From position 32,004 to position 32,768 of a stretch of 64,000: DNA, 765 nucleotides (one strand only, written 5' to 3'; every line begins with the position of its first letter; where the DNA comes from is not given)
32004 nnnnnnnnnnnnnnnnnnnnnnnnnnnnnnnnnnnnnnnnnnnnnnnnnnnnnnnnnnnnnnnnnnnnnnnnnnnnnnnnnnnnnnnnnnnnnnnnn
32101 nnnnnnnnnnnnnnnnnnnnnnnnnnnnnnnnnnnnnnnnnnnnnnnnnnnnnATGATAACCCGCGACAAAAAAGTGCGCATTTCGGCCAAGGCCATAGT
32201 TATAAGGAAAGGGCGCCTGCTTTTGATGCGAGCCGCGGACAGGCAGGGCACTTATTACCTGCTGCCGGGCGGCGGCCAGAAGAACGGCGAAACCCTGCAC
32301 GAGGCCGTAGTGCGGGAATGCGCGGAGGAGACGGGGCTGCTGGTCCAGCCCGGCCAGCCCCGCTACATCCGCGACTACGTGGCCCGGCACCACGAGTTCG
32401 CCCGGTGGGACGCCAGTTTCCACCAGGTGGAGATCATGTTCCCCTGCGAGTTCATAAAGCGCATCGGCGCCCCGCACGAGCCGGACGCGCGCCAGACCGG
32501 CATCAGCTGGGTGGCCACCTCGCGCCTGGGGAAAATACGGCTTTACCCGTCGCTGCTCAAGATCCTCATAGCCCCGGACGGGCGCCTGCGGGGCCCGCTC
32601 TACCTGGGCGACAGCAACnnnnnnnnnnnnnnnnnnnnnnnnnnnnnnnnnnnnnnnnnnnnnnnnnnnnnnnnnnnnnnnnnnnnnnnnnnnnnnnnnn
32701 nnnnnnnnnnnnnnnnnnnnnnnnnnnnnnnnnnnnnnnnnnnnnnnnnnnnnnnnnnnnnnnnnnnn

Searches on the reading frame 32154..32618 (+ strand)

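Call 3: search_protein_families(library=pfam, proteins=[window:32154-32618:+], max_evalue=1)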
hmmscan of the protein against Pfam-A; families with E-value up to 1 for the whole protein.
window:32154-32618:+ (155 aa): 2 families
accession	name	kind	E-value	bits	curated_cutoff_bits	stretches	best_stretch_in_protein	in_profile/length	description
PF00293.34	NUDIX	-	1.2e-12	48.5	21.1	1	10-125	4-118/134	NUDIX domain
PF14815.12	NUDIX_4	-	0.0041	17.3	35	1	15-134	4-107/113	NUDIX domain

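Call 4: search_protein_families(library=ncbifam, proteins=[window:32154-32618:+], max_evalue=1)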
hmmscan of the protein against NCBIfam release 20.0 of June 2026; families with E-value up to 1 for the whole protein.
window:32154-32618:+ (155 aa): 21 families
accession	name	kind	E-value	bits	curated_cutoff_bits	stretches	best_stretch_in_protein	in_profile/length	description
NF006530.0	PRK08999.1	equivalog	2.5e-08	33.3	245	1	6-86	4-81/315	Nudix family hydrolase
NF003791.0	PRK05379.2-3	equivalog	7.5e-07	28.6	409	1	10-65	203-259/340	bifunctional nicotinamide-nucleotide adenylyltransferase/Nudix hydroxylase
NF003790.0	PRK05379.2-2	equivalog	1.6e-06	27.4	403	1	7-62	215-271/354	bifunctional nicotinamide mononucleotide adenylyltransferase/ADP-ribose pyrophosphatase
TIGR02705.1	nudix_YtkD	equivalog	1.9e-06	27.5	154.4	1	19-80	34-90/156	RNA deprotection pyrophosphohydrolase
TIGR00586.1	mutt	equivalog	3.1e-06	27.2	97.9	1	6-68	3-67/129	8-oxo-dGTP diphosphatase MutT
NF003787.0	PRK05379.1-4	equivalog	9.6e-06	24.8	449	1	11-99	210-302/346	bifunctional nicotinamide-nucleotide adenylyltransferase/Nudix hydroxylase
NF003786.0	PRK05379.1-2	equivalog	7.1e-05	22.2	397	1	10-64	219-274/354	bifunctional nicotinamide-nucleotide adenylyltransferase/Nudix hydroxylase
NF003788.0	PRK05379.1-5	equivalog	8.4e-05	22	354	1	10-65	214-270/351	bifunctional nicotinamide-nucleotide adenylyltransferase/Nudix hydroxylase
NF041652.1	Nud_hyd_Dein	equivalog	8.7e-05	22.8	200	1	18-79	23-87/152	Nudix hydrolase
NF001937.0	PRK00714.1-4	equivalog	8.8e-05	22.2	139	1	15-64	15-62/161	RNA pyrophosphohydrolase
NF007834.0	PRK10546.1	equivalog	9.9e-05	22.2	156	1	13-68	8-65/135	pyrimidine (deoxy)nucleoside triphosphate diphosphatase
NF012016.0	PRK15472.1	equivalog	0.00018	21.2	95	1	14-76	9-76/141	nucleoside triphosphatase NudI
NF001938.0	PRK00714.1-5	equivalog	0.00026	20.4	116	1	26-62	38-74/172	RNA pyrophosphohydrolase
NF008044.0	PRK10776.1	equivalog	0.00049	20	148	1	24-68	21-66/130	8-oxo-dGTP diphosphatase MutT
NF001299.0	PRK00241.1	equivalog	0.0005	19.6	158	1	16-65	142-191/263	NAD(+) diphosphatase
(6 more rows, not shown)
